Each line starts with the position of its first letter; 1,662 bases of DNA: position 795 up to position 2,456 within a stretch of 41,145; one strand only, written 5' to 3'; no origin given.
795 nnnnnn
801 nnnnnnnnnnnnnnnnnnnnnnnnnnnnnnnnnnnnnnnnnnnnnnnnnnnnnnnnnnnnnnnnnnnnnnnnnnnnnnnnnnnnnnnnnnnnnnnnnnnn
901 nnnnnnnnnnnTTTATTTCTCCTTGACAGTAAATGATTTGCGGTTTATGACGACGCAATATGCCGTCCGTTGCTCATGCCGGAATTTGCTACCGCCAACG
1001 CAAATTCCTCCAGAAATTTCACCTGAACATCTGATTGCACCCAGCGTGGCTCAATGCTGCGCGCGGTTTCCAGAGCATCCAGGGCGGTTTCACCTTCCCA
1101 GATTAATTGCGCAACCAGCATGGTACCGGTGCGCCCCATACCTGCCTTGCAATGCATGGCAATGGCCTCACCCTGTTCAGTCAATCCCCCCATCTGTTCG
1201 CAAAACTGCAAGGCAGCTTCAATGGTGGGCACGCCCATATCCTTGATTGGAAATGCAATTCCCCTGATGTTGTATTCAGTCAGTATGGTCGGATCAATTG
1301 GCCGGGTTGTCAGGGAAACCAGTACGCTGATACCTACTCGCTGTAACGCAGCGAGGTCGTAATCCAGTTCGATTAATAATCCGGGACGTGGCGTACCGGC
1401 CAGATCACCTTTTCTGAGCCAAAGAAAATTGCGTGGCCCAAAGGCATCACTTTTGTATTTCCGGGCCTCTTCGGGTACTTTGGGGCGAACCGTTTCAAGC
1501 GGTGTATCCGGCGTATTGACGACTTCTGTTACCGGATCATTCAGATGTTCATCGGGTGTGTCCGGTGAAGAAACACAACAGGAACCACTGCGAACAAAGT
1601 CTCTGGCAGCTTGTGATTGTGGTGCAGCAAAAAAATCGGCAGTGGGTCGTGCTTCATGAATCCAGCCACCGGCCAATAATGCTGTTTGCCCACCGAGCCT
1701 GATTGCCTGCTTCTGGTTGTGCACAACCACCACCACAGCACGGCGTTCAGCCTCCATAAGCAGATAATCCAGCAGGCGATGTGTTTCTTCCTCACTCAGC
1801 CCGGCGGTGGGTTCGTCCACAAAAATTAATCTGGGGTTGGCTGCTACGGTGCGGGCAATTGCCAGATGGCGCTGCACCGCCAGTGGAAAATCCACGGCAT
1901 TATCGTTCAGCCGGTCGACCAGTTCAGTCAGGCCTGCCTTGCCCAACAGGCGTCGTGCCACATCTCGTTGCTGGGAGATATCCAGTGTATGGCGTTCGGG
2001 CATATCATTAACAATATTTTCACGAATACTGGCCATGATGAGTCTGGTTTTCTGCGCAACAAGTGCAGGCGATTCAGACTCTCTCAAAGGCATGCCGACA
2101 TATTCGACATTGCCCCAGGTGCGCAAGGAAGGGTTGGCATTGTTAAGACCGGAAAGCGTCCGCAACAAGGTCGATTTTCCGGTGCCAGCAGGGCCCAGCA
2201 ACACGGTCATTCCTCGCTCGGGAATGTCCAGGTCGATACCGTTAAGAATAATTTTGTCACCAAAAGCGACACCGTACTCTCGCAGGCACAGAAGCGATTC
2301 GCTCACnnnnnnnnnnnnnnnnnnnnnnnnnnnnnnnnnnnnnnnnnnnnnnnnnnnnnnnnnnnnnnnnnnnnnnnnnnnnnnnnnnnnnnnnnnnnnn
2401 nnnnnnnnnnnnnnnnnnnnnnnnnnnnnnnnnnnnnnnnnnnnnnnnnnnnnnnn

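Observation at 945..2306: Soluble PstB-like ABC ATPase with a degenerate signature motif fused to a Cys-based protein phosphatase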

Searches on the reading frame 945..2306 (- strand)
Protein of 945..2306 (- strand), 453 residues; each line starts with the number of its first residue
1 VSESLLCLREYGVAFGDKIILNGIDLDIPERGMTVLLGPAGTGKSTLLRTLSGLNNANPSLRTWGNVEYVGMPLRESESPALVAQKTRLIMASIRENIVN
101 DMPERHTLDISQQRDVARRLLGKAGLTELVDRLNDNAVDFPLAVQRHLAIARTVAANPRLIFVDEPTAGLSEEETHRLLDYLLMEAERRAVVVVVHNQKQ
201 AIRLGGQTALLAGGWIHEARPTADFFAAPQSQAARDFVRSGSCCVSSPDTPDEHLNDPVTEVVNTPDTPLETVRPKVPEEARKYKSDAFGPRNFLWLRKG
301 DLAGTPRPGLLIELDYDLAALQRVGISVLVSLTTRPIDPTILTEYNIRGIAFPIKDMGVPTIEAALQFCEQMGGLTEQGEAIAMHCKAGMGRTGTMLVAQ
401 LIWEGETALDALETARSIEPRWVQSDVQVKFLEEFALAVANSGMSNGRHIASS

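Call 3: search_protein_families(library=pfam, proteins=[window:945-2306:-], max_evalue=0.01)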
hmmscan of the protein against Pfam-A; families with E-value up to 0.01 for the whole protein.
window:945-2306:- (453 aa): 13 families
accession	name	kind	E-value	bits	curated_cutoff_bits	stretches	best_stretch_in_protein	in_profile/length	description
PF22785.1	Tc-R-P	-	1e-16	61.8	27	1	307-406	5-106/106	Polymorphic toxin system, DSP-PTPase phosphatase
PF00005.33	ABC_tran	-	1.3e-15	58.6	25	1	21-168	1-137/137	ABC transporter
PF22784.1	PTP-SAK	-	1e-11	45.6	27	1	291-405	1-113/153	Swiss Army Knife protein, DSP-PTPase phosphatase domain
PF13191.12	AAA_16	-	1.6e-06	29.1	32.6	1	32-194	25-167/167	AAA ATPase domain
PF22741.1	PTP-NADK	-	3.9e-06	26.8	27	1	346-399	76-127/163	DSP-PTPase phosphatase fused to NAD+ Kinase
PF00782.25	DSPc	-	4.8e-06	26.9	33.5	1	319-417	12-112/133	Dual specificity phosphatase, catalytic domain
PF00102.32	Y_phosphatase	-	6.7e-06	26.3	20.9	1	356-434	144-230/234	Protein-tyrosine phosphatase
PF13401.12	AAA_22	-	2.3e-05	25.2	27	1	31-174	5-100/130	AAA domain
PF13604.12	AAA_30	-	4.3e-05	23.8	27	1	31-211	18-140/191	AAA domain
PF13555.12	AAA_29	-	0.0004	20.5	27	1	24-48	15-39/61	P-loop containing region of AAA domain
PF13304.12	AAA_21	-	0.0018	18.8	27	0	33-54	1-22/304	AAA domain, putative AbiEii toxin, Type IV TA system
PF25199.1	nSTAND_NTPase5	-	0.0071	16.6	34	0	32-51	42-61/145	Novel STAND NTPase 5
PF03193.22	RsgA_GTPase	-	0.0093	16.2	30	0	32-53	107-128/174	RsgA GTPase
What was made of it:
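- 1587..2306 (-): PstB-like ABC nucleotide-binding domain (res 1-240). Pfam ABC_tran 1.3e-15 (call 3).
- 972..1445 (-): DUSP23/VHZ-like Cys-dependent phosphatase domain (res 288-445). PF22785 1e-16, PF22784 1e-11 (call 3).
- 1014..1037 (-): Q-loop-like motif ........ (QSxxQxxF, res 424-431). Pfam Y_phosphatase matches res 356-434 (call 3).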

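Call 4: search_protein_families(library=ncbifam, proteins=[window:945-2306:-], max_evalue=0.01)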
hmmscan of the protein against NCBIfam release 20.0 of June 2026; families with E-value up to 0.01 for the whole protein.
window:945-2306:- (453 aa): 171 families (the best 25 are shown)
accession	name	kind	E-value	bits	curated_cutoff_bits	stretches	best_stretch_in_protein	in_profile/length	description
TIGR00972.1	3a0107s01c2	equivalog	8.7e-40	136.6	343.2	1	9-239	5-244/248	phosphate ABC transporter ATP-binding protein PstB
NF010864.0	PRK14271.1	equivalog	1.1e-27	96.8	561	1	13-239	29-263/276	phosphate ABC transporter ATP-binding protein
NF010860.0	PRK14267.1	equivalog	2.6e-25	89.6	412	1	11-238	10-248/253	phosphate ABC transporter ATP-binding protein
TIGR03873.1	F420-0_ABC_ATP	hypoth_equivalog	1.6e-21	76.7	372.4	1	10-224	6-223/256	putative F420-0 ABC transporter ATP-binding protein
NF007027.0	PRK09493.1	equivalog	1.4e-20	73.7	379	1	12-239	8-237/240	glutamine ABC transporter ATP-binding protein GlnQ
TIGR00968.1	3a0106s01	subfamily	2.6e-20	73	342.75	1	14-238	9-231/237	sulfate ABC transporter ATP-binding protein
TIGR02868.1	CydC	equivalog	5.1e-20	71.6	329.05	1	8-197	337-529/530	thiol reductant ABC exporter subunit CydC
TIGR02857.1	CydD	equivalog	1.3e-19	70.5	435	1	13-203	329-522/529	thiol reductant ABC exporter subunit CydD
NF008428.0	PRK11264.1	equivalog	1.7e-19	70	406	1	13-239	11-245/250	L-cystine ABC transporter ATP-binding protein TcyN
NF010840.0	PRK14246.1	equivalog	2.6e-19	69.9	425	1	14-238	19-252/257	phosphate ABC transporter ATP-binding protein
NF010068.0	PRK13548.1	equivalog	2.2e-18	66.3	261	1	4-222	4-227/261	heme ABC transporter ATP-binding protein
TIGR02315.1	ABC_phnC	equivalog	2.2e-17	63.3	266.1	1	13-199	9-207/243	phosphonate ABC transporter ATP-binding protein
NF008105.0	PRK10851.1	equivalog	5.8e-17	61.4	502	1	14-237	11-236/362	sulfate/thiosulfate ABC transporter ATP-binding protein CysA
TIGR03411.1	urea_trans_UrtD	equivalog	6.2e-17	62.1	304.1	1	6-214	3-218/242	urea ABC transporter ATP-binding protein UrtD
NF008338.0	PRK11124.1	equivalog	7.4e-17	61.6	369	1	12-238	9-240/242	arginine ABC transporter ATP-binding protein ArtP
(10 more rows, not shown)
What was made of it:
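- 1587..2306 (-): TIGR00972 PstB 8.7e-40 but below cutoff (call 4).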
